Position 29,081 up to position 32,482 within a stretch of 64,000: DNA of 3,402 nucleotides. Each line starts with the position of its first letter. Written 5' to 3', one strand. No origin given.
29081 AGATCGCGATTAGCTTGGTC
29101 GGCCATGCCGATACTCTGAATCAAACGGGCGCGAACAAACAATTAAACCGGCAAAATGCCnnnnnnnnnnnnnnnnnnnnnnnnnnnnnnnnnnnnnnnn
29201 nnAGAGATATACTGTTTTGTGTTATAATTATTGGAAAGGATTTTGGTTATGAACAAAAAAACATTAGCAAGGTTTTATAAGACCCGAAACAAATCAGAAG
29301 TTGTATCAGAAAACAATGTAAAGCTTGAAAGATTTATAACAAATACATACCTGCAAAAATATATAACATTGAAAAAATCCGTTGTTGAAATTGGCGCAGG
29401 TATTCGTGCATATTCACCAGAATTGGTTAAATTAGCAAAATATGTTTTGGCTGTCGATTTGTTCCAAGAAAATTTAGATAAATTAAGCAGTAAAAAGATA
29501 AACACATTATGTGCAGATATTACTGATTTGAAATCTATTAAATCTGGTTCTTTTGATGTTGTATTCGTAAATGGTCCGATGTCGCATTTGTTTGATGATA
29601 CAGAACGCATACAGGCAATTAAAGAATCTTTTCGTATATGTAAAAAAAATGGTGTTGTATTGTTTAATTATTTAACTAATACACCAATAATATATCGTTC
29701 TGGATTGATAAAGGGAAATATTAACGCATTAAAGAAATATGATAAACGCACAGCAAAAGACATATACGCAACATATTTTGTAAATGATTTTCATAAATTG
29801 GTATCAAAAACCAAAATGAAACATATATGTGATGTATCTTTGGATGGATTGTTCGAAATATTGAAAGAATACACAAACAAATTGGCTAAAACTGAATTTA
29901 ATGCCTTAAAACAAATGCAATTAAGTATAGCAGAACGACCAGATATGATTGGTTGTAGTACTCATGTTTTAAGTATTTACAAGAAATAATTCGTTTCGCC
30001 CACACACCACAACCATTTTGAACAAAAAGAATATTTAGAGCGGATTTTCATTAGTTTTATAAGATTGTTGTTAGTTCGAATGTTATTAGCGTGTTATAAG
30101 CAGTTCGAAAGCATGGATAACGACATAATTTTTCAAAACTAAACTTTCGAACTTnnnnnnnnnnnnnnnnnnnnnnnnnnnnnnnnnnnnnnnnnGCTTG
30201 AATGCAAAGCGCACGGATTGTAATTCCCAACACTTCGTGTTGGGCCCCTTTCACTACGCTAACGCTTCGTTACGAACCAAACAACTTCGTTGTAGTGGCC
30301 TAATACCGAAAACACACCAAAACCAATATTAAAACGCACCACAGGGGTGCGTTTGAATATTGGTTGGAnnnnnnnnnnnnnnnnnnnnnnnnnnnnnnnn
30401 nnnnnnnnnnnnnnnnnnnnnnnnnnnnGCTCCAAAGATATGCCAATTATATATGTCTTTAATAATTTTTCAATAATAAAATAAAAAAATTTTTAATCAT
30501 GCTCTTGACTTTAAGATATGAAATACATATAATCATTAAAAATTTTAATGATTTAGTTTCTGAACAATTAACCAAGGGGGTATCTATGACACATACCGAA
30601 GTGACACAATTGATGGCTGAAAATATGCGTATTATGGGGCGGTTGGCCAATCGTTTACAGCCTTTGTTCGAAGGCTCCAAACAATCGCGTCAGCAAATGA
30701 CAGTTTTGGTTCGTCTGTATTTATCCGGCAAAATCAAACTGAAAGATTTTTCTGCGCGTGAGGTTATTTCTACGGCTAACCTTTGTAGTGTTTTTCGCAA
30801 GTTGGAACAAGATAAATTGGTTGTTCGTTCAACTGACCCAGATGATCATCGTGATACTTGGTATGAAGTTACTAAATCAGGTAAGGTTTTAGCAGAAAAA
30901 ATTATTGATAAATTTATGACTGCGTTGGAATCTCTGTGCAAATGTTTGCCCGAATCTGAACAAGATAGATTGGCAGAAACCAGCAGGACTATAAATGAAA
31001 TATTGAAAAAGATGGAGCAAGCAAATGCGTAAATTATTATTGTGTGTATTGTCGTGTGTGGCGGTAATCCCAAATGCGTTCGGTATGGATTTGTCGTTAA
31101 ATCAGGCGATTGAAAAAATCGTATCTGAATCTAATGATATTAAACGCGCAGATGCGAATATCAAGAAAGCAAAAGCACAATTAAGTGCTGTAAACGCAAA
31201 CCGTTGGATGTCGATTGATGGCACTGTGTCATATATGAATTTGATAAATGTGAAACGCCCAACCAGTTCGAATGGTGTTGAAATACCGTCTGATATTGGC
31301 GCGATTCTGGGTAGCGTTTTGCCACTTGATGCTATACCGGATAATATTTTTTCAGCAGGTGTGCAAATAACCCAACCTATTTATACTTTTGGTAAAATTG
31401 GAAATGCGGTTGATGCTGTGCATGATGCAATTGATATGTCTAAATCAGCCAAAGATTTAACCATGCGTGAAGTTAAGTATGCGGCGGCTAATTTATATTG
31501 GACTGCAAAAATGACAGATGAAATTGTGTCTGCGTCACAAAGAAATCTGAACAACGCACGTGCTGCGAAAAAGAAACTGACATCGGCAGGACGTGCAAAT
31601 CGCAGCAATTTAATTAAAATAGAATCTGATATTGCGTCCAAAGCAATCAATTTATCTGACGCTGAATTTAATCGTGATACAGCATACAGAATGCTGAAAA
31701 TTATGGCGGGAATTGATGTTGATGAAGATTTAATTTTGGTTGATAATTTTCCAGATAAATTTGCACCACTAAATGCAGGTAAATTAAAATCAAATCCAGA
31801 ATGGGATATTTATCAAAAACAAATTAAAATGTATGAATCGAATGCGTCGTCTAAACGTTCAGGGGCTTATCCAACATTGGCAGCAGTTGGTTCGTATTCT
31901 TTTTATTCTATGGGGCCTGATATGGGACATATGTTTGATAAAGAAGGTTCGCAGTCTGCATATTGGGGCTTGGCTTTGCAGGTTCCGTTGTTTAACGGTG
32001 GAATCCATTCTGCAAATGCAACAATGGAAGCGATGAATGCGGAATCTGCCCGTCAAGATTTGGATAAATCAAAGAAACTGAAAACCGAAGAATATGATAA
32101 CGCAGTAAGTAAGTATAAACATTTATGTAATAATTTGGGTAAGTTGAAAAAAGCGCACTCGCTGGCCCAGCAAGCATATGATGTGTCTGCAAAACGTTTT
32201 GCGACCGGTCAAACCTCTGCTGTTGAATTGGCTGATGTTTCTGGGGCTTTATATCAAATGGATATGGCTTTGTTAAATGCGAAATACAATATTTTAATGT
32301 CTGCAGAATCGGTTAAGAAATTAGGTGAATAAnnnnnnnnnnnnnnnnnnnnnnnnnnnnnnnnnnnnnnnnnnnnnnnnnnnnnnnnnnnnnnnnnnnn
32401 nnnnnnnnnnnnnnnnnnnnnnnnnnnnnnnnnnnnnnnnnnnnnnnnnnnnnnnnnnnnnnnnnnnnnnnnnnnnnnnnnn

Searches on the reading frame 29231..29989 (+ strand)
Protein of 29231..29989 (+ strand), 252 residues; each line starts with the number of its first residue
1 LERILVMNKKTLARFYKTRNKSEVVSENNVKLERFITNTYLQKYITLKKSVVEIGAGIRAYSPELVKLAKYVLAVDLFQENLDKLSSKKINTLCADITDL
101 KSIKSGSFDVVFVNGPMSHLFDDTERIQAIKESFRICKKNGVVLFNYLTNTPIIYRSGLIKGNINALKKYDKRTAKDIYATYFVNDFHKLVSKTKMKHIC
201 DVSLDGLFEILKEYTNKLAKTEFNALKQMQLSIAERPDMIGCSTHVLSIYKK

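Call 22: search_protein_families(library=pfam, proteins=[window:29231-29989:+], max_evalue=0.01)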
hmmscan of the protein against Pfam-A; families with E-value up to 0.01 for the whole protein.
window:29231-29989:+ (252 aa): 5 families
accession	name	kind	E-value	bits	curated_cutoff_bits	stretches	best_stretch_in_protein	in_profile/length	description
PF08241.18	Methyltransf_11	-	3.2e-12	47.4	21.2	1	53-145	2-95/95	Methyltransferase domain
PF13649.12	Methyltransf_25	-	1.2e-09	39.1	27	1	51-141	1-97/97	Methyltransferase domain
PF08242.18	Methyltransf_12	-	3.6e-05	24.8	30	1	53-143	2-98/98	Methyltransferase domain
PF13847.12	Methyltransf_31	-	0.00013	22.1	27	1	77-149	43-113/145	Methyltransferase domain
PF13489.12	Methyltransf_23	-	0.00049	20.3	27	1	44-198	19-152/164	Methyltransferase domain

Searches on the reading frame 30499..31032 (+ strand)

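Call 22: search_protein_families(library=pfam, proteins=[window:30499-31032:+], max_evalue=0.01)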
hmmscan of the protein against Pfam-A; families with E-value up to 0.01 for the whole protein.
window:30499-31032:+ (177 aa): 7 families
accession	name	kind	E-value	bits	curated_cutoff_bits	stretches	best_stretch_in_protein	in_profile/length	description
PF01047.28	MarR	-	8.7e-10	38.8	24.6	1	63-118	2-57/59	MarR family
PF01638.23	HxlR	-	1.7e-05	25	20.8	1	66-135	7-76/91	HxlR-like helix-turn-helix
PF12802.13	MarR_2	-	3.9e-05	24.2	27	1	63-118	4-60/61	MarR family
PF22381.2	Staph_reg_Sar_Rot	-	0.00017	22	27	1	63-135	13-85/85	Transcriptional regulator SarA/Rot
PF13463.12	HTH_27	-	0.00062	20.4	22.2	1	79-128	19-68/68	Winged helix DNA-binding domain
PF13601.12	HTH_34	-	0.0059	17.2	27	0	69-137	5-74/80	Winged helix DNA-binding domain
PF03551.20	PadR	-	0.0091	16.4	27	0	88-131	27-72/75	Transcriptional regulator PadR-like family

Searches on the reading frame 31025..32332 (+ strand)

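Call 22: search_protein_families(library=pfam, proteins=[window:31025-32332:+], max_evalue=0.01)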
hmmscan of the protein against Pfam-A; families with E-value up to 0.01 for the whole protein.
window:31025-32332:+ (435 aa): 1 family
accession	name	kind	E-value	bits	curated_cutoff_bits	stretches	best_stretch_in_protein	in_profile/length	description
PF02321.23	OEP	-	3.6e-39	135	22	2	254-426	9-178/187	Outer membrane efflux protein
